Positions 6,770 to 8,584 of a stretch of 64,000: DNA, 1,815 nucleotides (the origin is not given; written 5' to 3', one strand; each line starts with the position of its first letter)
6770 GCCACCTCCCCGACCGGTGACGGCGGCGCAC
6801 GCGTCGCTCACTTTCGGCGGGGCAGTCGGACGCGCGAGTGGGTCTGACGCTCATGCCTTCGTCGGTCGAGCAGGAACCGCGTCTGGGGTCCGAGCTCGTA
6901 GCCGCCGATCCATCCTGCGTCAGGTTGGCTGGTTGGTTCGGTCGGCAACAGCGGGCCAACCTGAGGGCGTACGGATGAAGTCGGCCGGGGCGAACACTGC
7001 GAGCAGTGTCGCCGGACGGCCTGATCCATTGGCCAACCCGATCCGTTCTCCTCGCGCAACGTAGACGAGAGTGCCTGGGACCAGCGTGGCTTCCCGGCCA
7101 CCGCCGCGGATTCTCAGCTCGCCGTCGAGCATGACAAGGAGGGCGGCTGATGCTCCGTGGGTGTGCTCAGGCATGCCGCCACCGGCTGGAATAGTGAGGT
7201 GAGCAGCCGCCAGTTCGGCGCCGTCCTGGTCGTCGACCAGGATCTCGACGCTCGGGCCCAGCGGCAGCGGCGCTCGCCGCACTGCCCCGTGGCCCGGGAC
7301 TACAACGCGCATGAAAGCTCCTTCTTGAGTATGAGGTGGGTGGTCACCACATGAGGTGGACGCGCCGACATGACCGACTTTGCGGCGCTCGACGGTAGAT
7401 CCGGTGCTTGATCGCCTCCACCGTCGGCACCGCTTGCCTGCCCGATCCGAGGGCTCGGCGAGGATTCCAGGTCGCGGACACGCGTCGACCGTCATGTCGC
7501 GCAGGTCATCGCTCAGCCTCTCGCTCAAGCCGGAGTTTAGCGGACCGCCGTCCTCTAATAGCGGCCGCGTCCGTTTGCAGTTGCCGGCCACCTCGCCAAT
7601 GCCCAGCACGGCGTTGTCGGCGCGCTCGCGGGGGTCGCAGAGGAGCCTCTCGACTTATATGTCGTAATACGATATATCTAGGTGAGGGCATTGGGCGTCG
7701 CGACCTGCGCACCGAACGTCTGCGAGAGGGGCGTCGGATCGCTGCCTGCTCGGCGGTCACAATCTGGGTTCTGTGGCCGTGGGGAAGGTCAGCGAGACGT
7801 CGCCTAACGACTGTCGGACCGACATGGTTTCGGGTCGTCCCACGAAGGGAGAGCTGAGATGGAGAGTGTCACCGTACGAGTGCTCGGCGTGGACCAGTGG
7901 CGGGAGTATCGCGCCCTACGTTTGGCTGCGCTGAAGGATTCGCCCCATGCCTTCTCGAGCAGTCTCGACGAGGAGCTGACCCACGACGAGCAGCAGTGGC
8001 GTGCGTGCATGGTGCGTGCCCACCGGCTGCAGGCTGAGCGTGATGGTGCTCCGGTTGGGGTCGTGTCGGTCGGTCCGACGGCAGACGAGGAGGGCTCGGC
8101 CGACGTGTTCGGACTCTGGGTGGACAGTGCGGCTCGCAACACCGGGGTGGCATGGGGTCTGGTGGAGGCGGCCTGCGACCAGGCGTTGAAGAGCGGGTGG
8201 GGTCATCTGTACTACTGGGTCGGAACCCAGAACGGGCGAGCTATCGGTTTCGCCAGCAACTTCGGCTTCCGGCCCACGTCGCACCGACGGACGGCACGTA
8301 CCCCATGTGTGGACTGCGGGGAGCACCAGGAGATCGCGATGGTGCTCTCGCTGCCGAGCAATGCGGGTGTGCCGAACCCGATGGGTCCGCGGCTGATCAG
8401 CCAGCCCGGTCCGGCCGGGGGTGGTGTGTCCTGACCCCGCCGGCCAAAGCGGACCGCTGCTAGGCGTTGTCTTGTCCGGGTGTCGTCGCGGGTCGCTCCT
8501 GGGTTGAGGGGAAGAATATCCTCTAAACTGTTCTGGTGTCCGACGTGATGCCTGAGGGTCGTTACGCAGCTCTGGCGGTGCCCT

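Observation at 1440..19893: Recurring palindrome TATCG-N5-CGATA in four promoter regions: candidate regulon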

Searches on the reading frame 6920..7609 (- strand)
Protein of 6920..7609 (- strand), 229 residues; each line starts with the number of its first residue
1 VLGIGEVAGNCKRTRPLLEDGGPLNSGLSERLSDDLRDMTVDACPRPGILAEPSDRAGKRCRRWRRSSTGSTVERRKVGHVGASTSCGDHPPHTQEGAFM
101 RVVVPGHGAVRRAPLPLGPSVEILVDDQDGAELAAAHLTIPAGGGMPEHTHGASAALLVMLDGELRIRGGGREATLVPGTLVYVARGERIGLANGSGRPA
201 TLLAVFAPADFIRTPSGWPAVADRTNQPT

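Call 12: search_protein_families(library=pfam, proteins=[window:6920-7609:-], max_evalue=0.01)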
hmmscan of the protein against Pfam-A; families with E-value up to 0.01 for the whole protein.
window:6920-7609:- (229 aa): 3 families
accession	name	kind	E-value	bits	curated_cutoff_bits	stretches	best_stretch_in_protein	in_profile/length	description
PF07883.17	Cupin_2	-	1.1e-10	41.5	27.2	1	137-206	2-70/70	Cupin domain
PF12852.13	Cupin_6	-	0.0012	19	26.7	1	138-206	22-88/183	Cupin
PF02311.25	AraC_binding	-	0.0022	18.2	21.1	1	145-204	15-73/135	AraC-like ligand binding domain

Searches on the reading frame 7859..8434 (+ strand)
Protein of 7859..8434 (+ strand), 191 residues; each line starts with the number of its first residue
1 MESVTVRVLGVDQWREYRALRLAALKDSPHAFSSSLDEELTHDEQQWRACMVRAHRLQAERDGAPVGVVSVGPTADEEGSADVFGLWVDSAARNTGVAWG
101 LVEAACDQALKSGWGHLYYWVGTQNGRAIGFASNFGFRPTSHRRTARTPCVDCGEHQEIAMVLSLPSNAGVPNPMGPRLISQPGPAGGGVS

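Call 12: search_protein_families(library=pfam, proteins=[window:7859-8434:+], max_evalue=0.01)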
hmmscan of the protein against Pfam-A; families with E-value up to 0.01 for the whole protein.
window:7859-8434:+ (191 aa): 4 families
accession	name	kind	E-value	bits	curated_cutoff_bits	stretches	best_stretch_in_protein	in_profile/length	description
PF00583.31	Acetyltransf_1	-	6.8e-13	49.3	20.7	1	35-137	14-116/116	Acetyltransferase (GNAT) family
PF13508.13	Acetyltransf_7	-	1.6e-07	32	27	1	59-138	8-83/84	Acetyltransferase (GNAT) domain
PF13673.13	Acetyltransf_10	-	0.00013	22.4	23.6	1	46-145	21-115/128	Acetyltransferase (GNAT) domain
PF13302.13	Acetyltransf_3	-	0.00083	20.5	25.4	1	44-138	51-138/138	Acetyltransferase (GNAT) domain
